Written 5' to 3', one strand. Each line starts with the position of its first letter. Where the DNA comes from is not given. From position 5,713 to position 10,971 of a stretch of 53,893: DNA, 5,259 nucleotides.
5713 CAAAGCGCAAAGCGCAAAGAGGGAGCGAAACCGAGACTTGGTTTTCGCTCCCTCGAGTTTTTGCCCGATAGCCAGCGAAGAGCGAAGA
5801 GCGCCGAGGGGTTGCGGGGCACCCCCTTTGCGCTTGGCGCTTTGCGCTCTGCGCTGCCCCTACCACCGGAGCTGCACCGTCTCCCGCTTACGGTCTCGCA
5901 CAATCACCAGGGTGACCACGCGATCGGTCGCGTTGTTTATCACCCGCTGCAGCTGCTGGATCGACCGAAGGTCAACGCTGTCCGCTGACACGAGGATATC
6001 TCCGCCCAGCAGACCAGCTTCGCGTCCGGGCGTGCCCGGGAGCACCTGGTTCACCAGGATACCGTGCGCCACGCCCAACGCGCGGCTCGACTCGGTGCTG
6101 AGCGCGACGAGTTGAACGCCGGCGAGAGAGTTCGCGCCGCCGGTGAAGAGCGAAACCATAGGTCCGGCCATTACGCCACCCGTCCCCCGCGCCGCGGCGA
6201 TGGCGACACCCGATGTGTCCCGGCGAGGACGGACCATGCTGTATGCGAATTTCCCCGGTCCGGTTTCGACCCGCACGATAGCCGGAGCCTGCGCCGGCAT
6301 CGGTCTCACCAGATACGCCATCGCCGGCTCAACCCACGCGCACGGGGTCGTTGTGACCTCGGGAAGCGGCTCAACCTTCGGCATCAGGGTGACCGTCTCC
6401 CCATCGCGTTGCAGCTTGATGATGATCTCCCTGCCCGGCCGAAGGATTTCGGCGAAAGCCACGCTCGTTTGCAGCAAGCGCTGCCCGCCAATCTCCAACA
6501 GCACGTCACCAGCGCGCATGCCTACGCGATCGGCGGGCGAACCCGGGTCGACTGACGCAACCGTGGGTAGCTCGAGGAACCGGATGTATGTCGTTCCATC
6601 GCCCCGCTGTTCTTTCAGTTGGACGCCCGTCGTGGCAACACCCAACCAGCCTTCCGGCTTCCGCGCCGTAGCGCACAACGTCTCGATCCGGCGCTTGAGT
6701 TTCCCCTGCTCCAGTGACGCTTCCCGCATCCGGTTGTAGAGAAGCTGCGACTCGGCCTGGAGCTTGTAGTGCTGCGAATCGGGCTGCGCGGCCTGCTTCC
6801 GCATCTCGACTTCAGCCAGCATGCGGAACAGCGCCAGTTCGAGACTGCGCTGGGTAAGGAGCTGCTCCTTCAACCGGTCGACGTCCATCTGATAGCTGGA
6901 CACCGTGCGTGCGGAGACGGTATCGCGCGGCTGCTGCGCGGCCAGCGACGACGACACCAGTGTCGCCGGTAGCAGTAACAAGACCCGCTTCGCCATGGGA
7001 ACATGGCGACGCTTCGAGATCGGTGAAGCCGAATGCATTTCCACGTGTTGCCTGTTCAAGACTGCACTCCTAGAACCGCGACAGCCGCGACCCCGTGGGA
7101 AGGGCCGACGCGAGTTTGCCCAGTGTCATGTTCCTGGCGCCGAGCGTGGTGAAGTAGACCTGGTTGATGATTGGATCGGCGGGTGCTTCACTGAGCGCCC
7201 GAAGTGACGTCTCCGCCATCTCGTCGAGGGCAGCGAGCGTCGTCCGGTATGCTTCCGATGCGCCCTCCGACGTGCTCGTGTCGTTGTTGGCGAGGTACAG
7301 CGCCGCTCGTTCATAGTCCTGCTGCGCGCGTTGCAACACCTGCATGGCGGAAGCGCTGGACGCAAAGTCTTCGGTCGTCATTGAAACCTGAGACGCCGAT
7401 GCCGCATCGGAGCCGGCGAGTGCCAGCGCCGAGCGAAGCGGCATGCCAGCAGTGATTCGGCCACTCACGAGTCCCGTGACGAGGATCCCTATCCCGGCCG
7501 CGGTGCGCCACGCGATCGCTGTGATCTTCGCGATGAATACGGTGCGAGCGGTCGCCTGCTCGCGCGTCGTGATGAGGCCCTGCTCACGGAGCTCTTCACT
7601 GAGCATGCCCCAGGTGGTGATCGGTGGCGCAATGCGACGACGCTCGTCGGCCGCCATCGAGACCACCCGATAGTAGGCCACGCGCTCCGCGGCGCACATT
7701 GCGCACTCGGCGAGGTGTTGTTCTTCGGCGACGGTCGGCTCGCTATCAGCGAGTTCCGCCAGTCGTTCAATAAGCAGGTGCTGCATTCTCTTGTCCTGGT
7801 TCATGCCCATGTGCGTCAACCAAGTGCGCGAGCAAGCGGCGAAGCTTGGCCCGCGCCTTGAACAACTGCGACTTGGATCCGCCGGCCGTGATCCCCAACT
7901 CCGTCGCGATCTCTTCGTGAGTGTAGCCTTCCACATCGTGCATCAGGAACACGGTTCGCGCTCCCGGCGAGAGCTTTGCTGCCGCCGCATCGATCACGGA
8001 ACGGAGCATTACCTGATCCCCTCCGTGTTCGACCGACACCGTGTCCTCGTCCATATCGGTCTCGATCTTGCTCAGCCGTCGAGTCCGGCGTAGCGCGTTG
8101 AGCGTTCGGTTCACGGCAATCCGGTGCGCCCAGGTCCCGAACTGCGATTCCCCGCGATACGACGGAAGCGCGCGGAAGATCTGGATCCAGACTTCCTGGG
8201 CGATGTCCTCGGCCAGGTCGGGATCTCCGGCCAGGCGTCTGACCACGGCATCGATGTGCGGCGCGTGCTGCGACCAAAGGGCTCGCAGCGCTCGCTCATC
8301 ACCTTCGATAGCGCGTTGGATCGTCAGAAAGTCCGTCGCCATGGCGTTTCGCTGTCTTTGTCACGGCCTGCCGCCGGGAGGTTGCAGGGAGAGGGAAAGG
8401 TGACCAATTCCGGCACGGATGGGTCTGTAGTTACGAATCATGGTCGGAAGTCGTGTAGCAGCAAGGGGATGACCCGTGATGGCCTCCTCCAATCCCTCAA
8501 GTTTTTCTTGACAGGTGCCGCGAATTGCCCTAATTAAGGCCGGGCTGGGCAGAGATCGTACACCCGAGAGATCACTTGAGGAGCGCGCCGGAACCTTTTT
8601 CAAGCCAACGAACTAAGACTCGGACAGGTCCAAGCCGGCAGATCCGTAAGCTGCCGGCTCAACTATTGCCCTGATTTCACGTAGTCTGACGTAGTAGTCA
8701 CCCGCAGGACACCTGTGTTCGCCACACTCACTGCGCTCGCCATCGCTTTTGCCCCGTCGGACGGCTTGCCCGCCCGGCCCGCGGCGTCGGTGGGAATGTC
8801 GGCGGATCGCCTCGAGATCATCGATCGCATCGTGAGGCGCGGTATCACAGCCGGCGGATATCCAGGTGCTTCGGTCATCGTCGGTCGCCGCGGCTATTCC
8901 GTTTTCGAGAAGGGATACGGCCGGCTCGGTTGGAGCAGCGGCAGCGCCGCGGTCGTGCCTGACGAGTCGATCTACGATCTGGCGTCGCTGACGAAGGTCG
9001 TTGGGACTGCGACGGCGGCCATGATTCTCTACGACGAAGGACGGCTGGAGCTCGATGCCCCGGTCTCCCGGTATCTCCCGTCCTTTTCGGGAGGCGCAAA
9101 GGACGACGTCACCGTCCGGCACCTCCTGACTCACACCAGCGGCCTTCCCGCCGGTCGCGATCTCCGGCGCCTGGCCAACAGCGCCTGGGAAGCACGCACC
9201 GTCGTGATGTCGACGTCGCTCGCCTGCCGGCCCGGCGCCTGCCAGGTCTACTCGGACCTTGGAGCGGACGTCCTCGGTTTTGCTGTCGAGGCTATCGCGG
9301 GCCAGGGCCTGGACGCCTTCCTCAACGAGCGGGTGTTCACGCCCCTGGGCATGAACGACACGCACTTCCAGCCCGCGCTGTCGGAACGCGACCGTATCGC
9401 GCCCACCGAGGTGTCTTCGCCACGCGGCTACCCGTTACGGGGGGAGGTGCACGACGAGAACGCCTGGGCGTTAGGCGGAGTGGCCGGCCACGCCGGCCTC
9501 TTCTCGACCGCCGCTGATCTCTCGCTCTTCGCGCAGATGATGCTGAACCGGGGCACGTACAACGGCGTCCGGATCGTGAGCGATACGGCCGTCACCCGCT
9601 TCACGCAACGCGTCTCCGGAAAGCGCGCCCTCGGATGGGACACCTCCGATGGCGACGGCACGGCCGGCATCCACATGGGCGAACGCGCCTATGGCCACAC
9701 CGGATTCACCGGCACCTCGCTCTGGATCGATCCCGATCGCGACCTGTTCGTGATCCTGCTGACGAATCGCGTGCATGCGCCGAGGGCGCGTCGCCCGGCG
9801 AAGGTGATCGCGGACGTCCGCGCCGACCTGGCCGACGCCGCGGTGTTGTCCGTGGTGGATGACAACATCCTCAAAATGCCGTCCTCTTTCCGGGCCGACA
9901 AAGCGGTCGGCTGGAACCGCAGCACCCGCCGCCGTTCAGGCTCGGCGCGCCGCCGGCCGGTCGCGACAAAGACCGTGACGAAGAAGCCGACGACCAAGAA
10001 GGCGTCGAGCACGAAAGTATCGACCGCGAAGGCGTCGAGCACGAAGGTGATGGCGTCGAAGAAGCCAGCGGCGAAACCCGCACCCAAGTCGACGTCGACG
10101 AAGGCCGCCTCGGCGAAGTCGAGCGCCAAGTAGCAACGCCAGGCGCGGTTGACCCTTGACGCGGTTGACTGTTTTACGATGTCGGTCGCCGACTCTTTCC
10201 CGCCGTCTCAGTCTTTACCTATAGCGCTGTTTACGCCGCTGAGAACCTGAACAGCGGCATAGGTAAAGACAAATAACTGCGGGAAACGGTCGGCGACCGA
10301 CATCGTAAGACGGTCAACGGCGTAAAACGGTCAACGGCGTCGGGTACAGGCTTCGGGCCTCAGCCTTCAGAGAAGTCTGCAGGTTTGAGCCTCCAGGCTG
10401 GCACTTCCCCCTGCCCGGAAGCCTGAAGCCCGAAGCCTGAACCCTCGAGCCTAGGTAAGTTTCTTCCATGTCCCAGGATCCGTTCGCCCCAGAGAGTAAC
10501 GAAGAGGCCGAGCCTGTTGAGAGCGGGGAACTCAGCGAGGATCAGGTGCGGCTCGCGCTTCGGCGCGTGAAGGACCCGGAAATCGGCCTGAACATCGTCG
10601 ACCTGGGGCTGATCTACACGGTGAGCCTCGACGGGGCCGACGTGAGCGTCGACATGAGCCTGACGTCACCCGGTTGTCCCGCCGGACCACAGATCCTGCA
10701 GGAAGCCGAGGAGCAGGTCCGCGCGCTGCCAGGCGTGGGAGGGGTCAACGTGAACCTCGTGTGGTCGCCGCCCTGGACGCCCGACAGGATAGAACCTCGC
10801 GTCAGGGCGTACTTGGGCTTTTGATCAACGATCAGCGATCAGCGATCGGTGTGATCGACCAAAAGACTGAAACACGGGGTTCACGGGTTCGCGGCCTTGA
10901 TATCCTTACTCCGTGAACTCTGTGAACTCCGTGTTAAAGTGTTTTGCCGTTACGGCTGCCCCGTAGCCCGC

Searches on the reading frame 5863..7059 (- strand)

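Call 8: search_protein_families(library=pfam, proteins=[window:5863-7059:-], max_evalue=0.01)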
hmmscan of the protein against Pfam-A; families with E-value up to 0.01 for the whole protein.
window:5863-7059:- (399 aa): 3 families
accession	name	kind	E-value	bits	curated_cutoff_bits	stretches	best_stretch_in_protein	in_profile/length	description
PF17820.7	PDZ_6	-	2.7e-25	88.3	27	2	166-218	1-54/54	PDZ domain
PF13180.12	PDZ_2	-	1.2e-17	64.4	27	2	145-225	4-76/80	PDZ domain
PF00595.29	PDZ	-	2.3e-14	54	23.2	2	145-205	13-67/81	PDZ domain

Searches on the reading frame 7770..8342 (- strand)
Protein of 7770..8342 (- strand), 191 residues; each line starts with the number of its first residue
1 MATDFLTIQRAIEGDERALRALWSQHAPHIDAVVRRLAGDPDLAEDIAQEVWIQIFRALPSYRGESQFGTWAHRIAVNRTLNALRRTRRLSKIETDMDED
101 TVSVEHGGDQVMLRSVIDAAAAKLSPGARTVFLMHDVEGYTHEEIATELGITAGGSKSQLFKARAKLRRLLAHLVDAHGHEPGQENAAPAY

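Call 90: search_protein_families(library=pfam, proteins=[window:7770-8342:-], max_evalue=0.01)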
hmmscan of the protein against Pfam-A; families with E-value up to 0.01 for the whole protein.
window:7770-8342:- (191 aa): 4 families
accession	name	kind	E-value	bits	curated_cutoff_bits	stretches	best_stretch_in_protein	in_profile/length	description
PF04542.20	Sigma70_r2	-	6.7e-18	64.7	24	1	22-89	1-70/71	Sigma-70 region 2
PF08281.18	Sigma70_r4_2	-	4.2e-16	58.8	25.7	1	117-167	4-54/54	Sigma-70, region 4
PF04545.22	Sigma70_r4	-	1.6e-08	34.3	24.1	1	122-168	3-49/50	Sigma-70, region 4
PF07638.17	Sigma70_ECF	-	3.7e-05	24.1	21.1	1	78-171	91-183/185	ECF sigma factor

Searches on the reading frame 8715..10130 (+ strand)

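Call 8: search_protein_families(library=pfam, proteins=[window:8715-10130:+], max_evalue=0.01)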
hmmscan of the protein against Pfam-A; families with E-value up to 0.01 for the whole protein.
window:8715-10130:+ (472 aa): 2 families
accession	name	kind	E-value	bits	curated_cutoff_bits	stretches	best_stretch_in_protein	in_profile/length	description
PF00144.29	Beta-lactamase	-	5.1e-70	236.7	27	1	36-367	1-326/329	Beta-lactamase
PF07382.16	HC2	-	0.0024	18.4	40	1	411-472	80-143/194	Histone H1-like nucleoprotein HC2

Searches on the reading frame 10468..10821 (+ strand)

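Call 8: search_protein_families(library=pfam, proteins=[window:10468-10821:+], max_evalue=0.01)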
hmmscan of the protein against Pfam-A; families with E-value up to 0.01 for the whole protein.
window:10468-10821:+ (118 aa): 1 family
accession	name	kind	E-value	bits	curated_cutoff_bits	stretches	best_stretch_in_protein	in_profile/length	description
PF01883.24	FeS_assembly_P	-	1e-23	83.8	23.5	1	24-95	1-73/73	Iron-sulfur cluster assembly protein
